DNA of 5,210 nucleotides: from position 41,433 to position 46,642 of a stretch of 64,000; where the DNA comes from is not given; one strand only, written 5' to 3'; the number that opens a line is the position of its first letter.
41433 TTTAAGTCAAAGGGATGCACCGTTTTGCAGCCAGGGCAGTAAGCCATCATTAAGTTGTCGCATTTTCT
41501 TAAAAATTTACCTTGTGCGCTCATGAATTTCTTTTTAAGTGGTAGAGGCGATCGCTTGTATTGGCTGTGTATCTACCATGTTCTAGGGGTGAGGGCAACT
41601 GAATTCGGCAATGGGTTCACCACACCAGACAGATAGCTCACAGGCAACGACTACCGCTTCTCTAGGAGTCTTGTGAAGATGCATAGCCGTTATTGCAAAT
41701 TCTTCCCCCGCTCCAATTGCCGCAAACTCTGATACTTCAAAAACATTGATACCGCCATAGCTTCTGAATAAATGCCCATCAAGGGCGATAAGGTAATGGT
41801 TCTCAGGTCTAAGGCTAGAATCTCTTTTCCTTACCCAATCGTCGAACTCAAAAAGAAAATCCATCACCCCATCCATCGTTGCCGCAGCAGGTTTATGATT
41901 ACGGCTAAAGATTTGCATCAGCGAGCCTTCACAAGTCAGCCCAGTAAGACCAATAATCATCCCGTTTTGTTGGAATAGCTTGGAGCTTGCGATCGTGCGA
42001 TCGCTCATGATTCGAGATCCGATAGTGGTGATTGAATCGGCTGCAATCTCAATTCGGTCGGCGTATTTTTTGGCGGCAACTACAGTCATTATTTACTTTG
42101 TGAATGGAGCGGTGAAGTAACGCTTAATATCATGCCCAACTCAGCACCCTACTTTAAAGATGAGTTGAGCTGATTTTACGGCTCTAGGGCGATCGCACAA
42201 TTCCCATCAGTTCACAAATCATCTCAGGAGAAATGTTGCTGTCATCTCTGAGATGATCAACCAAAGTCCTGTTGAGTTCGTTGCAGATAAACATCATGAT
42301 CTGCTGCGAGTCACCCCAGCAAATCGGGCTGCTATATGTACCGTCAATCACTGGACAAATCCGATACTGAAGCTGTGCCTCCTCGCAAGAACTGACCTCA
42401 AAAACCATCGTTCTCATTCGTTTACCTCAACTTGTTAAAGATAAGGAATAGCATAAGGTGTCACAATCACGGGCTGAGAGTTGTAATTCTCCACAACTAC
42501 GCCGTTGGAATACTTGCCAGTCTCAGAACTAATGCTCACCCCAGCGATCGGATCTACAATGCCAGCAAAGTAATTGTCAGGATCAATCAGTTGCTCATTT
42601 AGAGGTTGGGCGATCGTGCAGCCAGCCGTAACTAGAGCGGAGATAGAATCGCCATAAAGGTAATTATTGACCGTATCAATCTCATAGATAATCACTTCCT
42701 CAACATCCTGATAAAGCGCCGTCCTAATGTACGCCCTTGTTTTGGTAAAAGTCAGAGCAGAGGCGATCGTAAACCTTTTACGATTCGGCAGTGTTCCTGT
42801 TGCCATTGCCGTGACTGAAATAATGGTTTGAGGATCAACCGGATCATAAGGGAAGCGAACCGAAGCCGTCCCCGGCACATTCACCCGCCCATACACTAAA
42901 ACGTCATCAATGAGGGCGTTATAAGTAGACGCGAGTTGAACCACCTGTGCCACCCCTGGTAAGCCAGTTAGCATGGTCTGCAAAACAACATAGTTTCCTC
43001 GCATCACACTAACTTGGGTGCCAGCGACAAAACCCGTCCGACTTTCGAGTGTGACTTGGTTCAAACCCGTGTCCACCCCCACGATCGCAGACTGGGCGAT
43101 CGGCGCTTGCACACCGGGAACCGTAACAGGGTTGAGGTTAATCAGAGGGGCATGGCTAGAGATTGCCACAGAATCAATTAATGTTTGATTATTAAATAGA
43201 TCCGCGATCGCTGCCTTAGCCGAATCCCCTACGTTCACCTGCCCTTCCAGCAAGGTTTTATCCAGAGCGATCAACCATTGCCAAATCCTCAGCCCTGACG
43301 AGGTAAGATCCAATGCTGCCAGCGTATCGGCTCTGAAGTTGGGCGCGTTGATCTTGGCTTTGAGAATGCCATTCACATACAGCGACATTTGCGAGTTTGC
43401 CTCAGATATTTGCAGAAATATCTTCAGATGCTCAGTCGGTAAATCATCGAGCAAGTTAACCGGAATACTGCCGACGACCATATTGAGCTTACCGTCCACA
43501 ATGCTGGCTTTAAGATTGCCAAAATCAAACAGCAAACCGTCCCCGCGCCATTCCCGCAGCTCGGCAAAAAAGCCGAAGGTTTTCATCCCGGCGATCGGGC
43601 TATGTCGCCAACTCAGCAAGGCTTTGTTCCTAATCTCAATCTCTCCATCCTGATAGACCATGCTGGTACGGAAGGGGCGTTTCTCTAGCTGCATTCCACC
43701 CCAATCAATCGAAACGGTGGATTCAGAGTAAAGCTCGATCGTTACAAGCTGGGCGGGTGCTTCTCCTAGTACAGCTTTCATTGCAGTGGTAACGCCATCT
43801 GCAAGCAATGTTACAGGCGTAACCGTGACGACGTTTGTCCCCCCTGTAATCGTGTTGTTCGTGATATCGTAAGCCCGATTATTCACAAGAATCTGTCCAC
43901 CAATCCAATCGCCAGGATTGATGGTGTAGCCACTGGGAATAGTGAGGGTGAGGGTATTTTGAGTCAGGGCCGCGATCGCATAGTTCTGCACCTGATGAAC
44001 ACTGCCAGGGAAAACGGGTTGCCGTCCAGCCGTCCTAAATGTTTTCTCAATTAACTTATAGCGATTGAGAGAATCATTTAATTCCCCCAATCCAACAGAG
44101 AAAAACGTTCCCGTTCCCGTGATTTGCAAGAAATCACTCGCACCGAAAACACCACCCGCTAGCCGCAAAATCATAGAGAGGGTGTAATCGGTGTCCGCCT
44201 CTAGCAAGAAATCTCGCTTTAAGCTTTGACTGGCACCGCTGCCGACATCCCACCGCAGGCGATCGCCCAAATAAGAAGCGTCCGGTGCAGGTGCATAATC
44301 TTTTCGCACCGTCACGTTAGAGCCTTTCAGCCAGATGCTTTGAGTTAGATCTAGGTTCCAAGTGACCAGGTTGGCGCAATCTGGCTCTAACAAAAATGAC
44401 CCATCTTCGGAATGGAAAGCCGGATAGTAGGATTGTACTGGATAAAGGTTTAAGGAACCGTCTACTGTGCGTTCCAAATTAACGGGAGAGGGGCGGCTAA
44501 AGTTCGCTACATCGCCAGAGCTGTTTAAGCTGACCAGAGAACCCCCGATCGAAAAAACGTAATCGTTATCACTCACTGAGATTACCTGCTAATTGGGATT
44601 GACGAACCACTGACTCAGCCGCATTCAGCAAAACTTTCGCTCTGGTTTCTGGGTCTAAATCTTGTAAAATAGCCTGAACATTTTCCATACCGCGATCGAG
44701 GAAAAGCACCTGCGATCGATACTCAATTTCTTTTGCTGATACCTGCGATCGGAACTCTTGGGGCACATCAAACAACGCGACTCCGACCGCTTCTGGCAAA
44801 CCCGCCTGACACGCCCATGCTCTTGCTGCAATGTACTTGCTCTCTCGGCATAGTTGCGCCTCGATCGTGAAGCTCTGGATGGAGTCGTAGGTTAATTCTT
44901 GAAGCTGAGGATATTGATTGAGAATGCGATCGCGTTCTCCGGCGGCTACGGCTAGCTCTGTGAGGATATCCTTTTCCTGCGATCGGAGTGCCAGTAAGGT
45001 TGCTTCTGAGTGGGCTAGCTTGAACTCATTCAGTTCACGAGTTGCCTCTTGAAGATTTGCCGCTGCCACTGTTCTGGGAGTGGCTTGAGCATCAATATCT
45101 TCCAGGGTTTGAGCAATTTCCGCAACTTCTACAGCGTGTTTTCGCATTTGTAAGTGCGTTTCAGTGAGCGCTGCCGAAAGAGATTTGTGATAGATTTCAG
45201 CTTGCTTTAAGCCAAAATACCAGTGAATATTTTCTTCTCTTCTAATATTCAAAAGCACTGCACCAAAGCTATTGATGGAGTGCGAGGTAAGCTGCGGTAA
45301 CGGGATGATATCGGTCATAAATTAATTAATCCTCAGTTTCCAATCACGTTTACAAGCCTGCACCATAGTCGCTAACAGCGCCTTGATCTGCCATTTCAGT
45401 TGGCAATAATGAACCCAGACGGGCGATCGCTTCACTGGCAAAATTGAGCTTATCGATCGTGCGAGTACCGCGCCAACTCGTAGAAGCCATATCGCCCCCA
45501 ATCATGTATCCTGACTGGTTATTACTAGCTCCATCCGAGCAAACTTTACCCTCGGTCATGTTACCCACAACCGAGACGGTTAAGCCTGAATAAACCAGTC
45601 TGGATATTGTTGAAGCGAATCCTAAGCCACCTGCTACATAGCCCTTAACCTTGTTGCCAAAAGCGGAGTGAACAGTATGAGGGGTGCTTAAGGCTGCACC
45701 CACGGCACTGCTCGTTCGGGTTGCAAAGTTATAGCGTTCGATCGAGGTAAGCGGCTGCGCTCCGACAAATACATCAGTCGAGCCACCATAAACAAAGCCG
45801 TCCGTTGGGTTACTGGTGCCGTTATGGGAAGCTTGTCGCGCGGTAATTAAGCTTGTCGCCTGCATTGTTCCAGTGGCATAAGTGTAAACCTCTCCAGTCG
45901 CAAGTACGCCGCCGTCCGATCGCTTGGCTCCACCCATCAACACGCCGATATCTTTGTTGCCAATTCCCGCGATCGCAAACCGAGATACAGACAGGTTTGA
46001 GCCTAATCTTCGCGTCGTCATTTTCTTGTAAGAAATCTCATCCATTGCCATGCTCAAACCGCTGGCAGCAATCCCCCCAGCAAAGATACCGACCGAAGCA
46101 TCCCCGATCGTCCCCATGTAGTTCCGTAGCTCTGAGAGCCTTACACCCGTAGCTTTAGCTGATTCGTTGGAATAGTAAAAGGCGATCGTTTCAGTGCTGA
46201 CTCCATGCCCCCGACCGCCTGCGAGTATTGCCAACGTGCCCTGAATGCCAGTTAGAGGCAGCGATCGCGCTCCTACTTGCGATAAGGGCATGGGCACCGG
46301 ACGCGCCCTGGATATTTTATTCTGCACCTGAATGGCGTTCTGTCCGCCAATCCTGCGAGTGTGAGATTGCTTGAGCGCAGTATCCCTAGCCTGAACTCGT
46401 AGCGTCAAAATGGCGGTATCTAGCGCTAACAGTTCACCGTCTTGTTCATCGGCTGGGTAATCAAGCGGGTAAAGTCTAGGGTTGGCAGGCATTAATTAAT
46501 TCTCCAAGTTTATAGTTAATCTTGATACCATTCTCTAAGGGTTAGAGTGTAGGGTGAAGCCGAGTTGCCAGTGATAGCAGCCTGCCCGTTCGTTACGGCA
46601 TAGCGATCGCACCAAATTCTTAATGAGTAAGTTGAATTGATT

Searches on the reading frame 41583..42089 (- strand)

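Call 12: search_protein_families(library=phrogs, proteins=[window:41583-42089:-], max_evalue=0.001)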
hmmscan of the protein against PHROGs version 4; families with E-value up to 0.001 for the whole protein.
window:41583-42089:- (168 aa): 1 family
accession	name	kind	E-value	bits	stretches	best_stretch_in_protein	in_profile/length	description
phrog_1040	-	other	1.3e-19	71.9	1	1-164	14-155/277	peptidase HslV family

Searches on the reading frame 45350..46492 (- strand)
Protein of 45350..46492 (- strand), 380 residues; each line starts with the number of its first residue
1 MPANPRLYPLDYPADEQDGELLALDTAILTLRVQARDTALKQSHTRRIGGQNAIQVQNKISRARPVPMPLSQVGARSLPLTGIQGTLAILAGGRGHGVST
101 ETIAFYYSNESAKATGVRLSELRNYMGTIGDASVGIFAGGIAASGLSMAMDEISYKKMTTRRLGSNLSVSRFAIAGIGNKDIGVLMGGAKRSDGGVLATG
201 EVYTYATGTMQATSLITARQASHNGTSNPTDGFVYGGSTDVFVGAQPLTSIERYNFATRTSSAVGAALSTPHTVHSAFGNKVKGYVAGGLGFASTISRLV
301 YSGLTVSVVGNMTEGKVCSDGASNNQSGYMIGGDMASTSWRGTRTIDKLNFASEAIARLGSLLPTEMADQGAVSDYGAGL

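Call 12: search_protein_families(library=phrogs, proteins=[window:45350-46492:-], max_evalue=0.001)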
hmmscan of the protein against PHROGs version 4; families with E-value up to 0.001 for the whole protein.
window:45350-46492:- (380 aa): 1 family
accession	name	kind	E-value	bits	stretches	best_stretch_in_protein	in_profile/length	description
phrog_19111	-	unknown function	1e-20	74.9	2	85-290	181-382/443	-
